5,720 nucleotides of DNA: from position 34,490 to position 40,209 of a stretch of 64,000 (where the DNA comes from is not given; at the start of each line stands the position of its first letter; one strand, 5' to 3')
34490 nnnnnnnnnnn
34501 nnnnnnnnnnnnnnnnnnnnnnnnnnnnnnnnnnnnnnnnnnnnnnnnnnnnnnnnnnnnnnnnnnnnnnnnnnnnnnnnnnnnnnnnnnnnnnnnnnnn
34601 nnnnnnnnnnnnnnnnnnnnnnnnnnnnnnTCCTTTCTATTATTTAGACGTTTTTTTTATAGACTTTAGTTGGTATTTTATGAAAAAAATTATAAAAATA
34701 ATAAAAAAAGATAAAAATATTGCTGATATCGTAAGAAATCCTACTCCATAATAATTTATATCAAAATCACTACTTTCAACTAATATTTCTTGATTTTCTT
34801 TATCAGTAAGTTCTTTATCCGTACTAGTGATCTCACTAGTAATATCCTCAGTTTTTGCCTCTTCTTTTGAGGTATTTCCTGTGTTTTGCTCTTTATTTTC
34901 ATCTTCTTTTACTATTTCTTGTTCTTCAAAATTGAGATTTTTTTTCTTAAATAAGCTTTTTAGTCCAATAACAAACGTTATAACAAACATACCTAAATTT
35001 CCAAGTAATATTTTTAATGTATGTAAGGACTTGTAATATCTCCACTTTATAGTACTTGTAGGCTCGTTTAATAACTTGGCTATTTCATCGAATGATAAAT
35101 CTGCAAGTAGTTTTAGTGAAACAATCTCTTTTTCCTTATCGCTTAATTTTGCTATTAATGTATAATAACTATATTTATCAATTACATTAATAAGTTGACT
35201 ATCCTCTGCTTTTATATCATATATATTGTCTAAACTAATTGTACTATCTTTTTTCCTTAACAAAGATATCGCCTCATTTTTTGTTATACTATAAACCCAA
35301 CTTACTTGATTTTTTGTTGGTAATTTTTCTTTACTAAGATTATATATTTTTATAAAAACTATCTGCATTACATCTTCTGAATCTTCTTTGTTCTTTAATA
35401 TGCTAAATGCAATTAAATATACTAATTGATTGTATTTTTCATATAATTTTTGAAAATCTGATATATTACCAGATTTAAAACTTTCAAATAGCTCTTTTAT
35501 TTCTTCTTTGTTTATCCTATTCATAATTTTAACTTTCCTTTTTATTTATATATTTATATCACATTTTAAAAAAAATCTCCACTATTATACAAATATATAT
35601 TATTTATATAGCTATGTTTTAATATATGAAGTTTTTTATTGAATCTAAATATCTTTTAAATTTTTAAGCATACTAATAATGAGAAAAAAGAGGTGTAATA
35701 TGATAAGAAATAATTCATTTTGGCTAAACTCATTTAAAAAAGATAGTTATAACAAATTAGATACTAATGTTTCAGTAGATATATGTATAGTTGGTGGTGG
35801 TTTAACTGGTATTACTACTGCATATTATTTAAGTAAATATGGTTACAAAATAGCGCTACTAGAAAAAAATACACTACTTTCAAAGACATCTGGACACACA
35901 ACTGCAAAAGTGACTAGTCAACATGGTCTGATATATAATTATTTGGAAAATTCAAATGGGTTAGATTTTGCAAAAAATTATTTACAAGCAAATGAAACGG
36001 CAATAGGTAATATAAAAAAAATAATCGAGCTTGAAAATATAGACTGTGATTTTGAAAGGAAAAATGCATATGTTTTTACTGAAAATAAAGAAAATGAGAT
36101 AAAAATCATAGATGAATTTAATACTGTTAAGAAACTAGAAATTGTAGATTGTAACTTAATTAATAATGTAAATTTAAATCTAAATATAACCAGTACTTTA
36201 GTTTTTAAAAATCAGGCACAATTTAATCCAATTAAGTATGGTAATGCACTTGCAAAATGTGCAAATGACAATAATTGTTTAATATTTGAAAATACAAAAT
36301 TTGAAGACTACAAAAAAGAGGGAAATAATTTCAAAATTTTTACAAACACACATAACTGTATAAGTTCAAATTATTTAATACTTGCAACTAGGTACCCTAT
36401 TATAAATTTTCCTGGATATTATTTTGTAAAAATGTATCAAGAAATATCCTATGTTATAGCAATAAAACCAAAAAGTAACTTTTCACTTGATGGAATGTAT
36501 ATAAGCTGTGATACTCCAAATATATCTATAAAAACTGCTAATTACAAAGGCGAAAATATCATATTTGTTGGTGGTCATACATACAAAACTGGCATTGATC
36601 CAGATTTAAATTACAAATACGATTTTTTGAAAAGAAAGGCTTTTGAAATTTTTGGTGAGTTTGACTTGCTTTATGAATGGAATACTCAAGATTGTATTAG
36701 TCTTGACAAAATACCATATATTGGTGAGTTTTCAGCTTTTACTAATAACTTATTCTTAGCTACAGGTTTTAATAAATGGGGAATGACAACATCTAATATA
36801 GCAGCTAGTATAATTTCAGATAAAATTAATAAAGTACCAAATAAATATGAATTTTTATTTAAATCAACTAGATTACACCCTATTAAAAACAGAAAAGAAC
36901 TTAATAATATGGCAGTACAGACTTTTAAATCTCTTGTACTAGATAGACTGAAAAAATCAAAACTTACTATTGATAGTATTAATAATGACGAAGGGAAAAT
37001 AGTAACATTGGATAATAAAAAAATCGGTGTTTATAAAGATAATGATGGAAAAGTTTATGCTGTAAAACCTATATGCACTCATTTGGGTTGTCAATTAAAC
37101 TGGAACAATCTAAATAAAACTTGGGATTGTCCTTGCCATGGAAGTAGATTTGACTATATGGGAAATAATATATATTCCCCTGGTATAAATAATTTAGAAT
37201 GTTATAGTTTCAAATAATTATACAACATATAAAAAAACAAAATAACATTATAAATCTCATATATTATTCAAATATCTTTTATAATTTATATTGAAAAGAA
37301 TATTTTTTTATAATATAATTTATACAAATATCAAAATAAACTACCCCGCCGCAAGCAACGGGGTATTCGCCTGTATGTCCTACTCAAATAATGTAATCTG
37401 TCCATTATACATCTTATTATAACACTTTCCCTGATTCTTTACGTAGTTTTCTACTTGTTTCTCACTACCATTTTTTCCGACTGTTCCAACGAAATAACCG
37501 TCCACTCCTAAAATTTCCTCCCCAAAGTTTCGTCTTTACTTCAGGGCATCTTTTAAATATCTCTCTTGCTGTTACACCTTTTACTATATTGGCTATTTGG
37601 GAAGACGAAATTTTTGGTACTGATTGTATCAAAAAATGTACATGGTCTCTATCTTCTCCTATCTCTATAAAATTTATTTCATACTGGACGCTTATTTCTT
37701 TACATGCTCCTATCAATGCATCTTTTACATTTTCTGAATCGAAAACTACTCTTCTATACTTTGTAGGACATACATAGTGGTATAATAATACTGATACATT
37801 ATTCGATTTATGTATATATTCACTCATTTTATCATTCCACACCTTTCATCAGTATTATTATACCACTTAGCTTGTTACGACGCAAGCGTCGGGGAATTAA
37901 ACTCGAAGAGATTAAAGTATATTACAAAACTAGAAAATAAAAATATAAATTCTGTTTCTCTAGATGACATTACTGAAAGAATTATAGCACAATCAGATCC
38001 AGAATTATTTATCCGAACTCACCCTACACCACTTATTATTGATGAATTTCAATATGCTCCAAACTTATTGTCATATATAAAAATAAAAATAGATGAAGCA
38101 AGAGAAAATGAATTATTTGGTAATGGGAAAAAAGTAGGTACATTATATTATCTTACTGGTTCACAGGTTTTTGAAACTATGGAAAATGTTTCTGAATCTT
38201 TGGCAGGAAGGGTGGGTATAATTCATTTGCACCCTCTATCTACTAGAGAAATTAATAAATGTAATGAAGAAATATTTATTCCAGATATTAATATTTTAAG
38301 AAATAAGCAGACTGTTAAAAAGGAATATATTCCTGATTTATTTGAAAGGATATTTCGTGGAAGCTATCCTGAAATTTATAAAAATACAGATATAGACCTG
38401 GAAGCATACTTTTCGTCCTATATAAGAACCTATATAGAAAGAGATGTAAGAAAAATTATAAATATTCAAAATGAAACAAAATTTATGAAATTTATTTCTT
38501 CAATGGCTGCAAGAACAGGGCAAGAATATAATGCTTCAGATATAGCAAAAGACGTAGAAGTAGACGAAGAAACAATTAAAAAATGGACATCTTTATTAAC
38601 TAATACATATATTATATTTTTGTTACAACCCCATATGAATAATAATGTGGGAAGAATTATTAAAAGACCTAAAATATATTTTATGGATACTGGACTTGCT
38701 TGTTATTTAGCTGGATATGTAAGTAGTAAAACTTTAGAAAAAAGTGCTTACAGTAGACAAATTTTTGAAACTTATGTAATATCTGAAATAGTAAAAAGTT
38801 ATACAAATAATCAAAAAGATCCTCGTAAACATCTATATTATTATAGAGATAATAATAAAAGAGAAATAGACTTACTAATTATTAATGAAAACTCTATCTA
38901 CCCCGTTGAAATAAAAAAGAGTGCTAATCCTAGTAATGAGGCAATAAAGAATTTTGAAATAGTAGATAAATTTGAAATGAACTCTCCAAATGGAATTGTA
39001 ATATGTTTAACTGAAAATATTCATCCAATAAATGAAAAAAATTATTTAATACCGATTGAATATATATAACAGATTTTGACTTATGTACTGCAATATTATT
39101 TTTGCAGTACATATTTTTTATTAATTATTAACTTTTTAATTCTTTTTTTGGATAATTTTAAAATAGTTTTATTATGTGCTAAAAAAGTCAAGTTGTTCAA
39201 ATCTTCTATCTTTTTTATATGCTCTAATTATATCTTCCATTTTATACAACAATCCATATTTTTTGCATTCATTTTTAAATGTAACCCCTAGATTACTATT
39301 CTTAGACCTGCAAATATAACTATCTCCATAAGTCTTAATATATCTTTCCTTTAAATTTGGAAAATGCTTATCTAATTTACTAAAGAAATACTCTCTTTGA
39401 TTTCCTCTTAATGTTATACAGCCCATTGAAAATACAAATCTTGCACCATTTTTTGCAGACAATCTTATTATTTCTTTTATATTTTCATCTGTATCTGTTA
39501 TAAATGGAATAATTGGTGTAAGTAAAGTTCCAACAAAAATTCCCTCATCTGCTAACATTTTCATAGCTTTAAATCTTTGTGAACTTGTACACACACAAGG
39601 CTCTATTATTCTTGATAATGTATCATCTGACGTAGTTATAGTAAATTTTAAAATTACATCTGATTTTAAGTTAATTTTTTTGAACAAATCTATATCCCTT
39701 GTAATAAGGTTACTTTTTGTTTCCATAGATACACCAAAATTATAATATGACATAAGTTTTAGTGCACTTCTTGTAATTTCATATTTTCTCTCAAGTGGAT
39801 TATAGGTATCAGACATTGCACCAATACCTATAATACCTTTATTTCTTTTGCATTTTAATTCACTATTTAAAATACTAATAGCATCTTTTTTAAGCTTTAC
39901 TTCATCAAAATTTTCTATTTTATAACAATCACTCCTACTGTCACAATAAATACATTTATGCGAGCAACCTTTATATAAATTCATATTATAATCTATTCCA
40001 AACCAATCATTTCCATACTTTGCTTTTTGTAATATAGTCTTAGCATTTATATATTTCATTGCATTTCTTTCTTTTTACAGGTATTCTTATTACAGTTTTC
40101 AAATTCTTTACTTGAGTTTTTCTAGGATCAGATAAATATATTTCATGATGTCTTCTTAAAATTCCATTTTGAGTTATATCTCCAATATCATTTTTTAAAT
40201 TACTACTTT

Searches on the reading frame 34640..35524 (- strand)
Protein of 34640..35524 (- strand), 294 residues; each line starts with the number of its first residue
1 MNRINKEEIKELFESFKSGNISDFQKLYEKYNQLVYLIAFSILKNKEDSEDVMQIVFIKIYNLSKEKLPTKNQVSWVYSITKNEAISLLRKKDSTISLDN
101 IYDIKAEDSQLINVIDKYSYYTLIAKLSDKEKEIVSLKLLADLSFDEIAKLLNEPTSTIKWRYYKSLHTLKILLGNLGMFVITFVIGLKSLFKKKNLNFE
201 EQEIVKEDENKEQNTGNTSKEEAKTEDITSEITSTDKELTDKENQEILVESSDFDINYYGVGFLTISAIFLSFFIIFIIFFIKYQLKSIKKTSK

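Call 75: search_protein_families(library=pfam, proteins=[window:34640-35524:-], max_evalue=0.001)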
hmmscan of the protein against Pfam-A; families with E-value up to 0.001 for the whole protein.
window:34640-35524:- (294 aa): 3 families
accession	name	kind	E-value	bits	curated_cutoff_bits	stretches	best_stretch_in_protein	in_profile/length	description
PF04542.20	Sigma70_r2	-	3.2e-11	43.3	24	1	27-94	1-70/71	Sigma-70 region 2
PF08281.18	Sigma70_r4_2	-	2.8e-07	30.5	25.7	1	121-165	5-49/54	Sigma-70, region 4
PF04545.22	Sigma70_r4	-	1.2e-06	28.4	24.1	1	124-171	2-49/50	Sigma-70, region 4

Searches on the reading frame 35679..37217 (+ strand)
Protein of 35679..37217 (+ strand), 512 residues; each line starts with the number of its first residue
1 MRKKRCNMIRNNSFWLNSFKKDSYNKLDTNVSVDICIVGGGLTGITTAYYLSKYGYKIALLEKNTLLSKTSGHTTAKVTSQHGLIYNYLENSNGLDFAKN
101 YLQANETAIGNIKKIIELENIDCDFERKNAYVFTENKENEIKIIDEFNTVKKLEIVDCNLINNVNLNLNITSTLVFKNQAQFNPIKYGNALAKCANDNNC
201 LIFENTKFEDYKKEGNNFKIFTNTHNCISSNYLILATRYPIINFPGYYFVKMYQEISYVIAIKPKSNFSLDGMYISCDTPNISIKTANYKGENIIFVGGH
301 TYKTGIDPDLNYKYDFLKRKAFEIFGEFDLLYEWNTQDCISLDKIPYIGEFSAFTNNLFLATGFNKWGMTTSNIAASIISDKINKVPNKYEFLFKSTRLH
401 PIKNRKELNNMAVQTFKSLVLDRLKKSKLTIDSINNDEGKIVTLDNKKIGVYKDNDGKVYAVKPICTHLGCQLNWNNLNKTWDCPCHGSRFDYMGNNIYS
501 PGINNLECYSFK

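Call 75: search_protein_families(library=pfam, proteins=[window:35679-37217:+], max_evalue=0.001)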
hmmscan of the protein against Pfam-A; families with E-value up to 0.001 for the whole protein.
window:35679-37217:+ (512 aa): 8 families
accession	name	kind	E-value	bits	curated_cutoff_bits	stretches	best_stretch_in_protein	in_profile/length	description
PF01266.30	DAO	-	7.3e-37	128.1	27.9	1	34-381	1-352/353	FAD dependent oxidoreductase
PF00355.32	Rieske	-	6.3e-15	55.3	20.3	1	433-509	10-87/88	Rieske [2Fe-2S] domain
PF13450.12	NAD_binding_8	-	2.4e-07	31.4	21.9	1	37-67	1-31/68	NAD(P)-binding Rossmann-like domain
PF01946.23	Thi4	-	2.8e-06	27.2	26.2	1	21-64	6-50/235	Thi4 family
PF03486.20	HI0933_like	-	6.3e-06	26.2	50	0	34-146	2-114/244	HI0933-like protein Rossmann domain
PF07992.20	Pyr_redox_2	-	2.4e-05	24.3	26.1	1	34-70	2-180/291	Pyridine nucleotide-disulphide oxidoreductase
PF01494.25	FAD_binding_3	-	6e-05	22.9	22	1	33-71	2-40/349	FAD binding domain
PF13738.12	Pyr_redox_3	-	0.00014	21.7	30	0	142-239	44-134/305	Pyridine nucleotide-disulphide oxidoreductase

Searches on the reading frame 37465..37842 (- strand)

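Call 75: search_protein_families(library=pfam, proteins=[window:37465-37842:-], max_evalue=0.001)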
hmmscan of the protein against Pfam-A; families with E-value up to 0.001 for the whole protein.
window:37465-37842:- (125 aa): 1 family
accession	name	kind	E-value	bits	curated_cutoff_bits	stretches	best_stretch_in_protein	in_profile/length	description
PF01797.21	Y1_Tnp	-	1.2e-23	83.9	23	1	16-111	2-96/121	Transposase IS200 like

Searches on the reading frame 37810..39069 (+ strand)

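Call 75: search_protein_families(library=pfam, proteins=[window:37810-39069:+], max_evalue=0.001)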
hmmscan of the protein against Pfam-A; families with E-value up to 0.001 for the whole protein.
window:37810-39069:+ (419 aa): 2 families
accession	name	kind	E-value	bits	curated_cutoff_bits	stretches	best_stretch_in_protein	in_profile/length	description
PF13635.12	DUF4143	-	7.5e-45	153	28.1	1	210-371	1-160/160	Domain of unknown function (DUF4143)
PF13173.12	AAA_14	-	1.1e-13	51.7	27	1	37-148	22-128/129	AAA domain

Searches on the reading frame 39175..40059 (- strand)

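Call 75: search_protein_families(library=pfam, proteins=[window:39175-40059:-], max_evalue=0.001)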
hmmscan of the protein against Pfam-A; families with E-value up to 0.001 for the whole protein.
window:39175-40059:- (295 aa): 1 family
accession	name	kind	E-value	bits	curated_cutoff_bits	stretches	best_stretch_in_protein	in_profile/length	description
PF04055.27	Radical_SAM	-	2.2e-12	47.9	29.5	1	26-199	1-164/166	Radical SAM superfamily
